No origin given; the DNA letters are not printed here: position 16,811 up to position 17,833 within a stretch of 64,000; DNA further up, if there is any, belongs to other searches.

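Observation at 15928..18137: GTP cyclohydrolase I flanked by two PTPS-family paralogs and an SDR: possible tetrahydrobiopterin-like pterin branch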

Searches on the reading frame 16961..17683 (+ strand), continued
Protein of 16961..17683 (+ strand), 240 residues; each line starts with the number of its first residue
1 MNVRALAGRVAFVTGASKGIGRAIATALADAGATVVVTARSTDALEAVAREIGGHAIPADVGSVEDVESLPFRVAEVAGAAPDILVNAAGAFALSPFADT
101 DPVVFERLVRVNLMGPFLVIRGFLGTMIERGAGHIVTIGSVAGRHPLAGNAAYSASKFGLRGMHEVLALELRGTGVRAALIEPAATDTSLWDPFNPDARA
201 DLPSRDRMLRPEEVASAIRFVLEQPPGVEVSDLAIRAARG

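Call 92: fold_search(model_id=the predicted structure, library=pdb)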
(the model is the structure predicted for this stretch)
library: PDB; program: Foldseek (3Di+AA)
matches with E <= 10: 2000; with E <= 0.001: 1999
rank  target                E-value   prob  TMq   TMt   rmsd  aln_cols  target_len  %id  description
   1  2jah_A                6.2e-25  1.00  0.90  0.88   1.9       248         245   33  Biochemical and structural analysis of the Clavulanic acid dehydeogenase (CAD) from Streptomyces clavuligerus (released 2007-02-20)
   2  2jah_C                3.6e-24  1.00  0.87  0.85   3.2       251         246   33  Biochemical and structural analysis of the Clavulanic acid dehydeogenase (CAD) from Streptomyces clavuligerus (released 2007-02-20)
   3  4weo_A                9.8e-24  1.00  0.87  0.88   2.4       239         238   32  Crystal Structure of a Putative acetoin(Diacetyl) Reductase Burkholderia cenocepacia (released 2014-09-24)
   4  3gvc_D                2.2e-23  1.00  0.90  0.87   2.5       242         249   33  Crystal structure of probable short-chain dehydrogenase-reductase from Mycobacterium tuberculosis (released 2009-04-07)
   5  4weo_B                2.2e-23  1.00  0.87  0.87   2.6       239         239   32  Crystal Structure of a Putative acetoin(Diacetyl) Reductase Burkholderia cenocepacia (released 2014-09-24)
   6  4i08_A                2.4e-23  1.00  0.87  0.86   2.7       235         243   31  Crystal structure of beta-ketoacyl-acyl carrier protein reductase (FabG) from Vibrio cholerae in complex with NADPH (released 2012-12-12)
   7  4weo_C                3.2e-23  1.00  0.85  0.85   3.4       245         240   31  Crystal Structure of a Putative acetoin(Diacetyl) Reductase Burkholderia cenocepacia (released 2014-09-24)
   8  3gvc_A                3.9e-23  1.00  0.89  0.87   2.1       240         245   32  Crystal structure of probable short-chain dehydrogenase-reductase from Mycobacterium tuberculosis (released 2009-04-07)
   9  3gvc_B                4.2e-23  1.00  0.90  0.85   2.2       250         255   33  Crystal structure of probable short-chain dehydrogenase-reductase from Mycobacterium tuberculosis (released 2009-04-07)
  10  3op4_A                4.2e-23  1.00  0.89  0.86   2.3       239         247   30  Crystal structure of putative 3-ketoacyl-(acyl-carrier-protein) reductase from Vibrio cholerae O1 biovar eltor str. N1 (released 2010-09-22)
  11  9fe6_A                7.8e-23  1.00  0.89  0.82   3.0       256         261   34  Short-chain dehydrogenase/reductase (SDR) from Thermus caliditerrae (released 2024-06-26)
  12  4weo_D                8.3e-23  1.00  0.85  0.85   3.1       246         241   32  Crystal Structure of a Putative acetoin(Diacetyl) Reductase Burkholderia cenocepacia (released 2014-09-24)
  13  4i08_B                1.1e-22  1.00  0.87  0.85   2.5       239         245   30  Crystal structure of beta-ketoacyl-acyl carrier protein reductase (FabG) from Vibrio cholerae in complex with NADPH (released 2012-12-12)
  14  3ftp_C                1.1e-22  1.00  0.87  0.85   3.0       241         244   30  Crystal structure of 3-Ketoacyl-(acyl-carrier-protein) reductase from Burkholderia pseudomallei at 2.05 A resolution (released 2009-01-27)
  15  2bd0_A                1.4e-22  1.00  0.86  0.86   2.2       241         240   29  Chlorobium tepidum Sepiapterin Reductase complexed with NADP and Sepiapterin (released 2005-11-29)
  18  3rkr_B                1.9e-22  1.00  0.83  0.89   2.4       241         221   35  Crystal structure of a metagenomic short-chain oxidoreductase (SDR) in complex with NADP (released 2011-11-30)
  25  3rkr_A                2.6e-22  1.00  0.83  0.90   1.9       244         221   35  Crystal structure of a metagenomic short-chain oxidoreductase (SDR) in complex with NADP (released 2011-11-30)
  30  3rkr_C                3.1e-22  1.00  0.82  0.88   2.9       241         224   35  Crystal structure of a metagenomic short-chain oxidoreductase (SDR) in complex with NADP (released 2011-11-30)
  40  3rkr_D                5.8e-22  1.00  0.81  0.88   2.8       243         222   35  Crystal structure of a metagenomic short-chain oxidoreductase (SDR) in complex with NADP (released 2011-11-30)
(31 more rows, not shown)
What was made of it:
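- On Bacterial sepiapterin reductase of the Chlorobium tepidum type: SDR 16961-17683: 2bd0 is ranked 15th by Foldseek (call 92).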
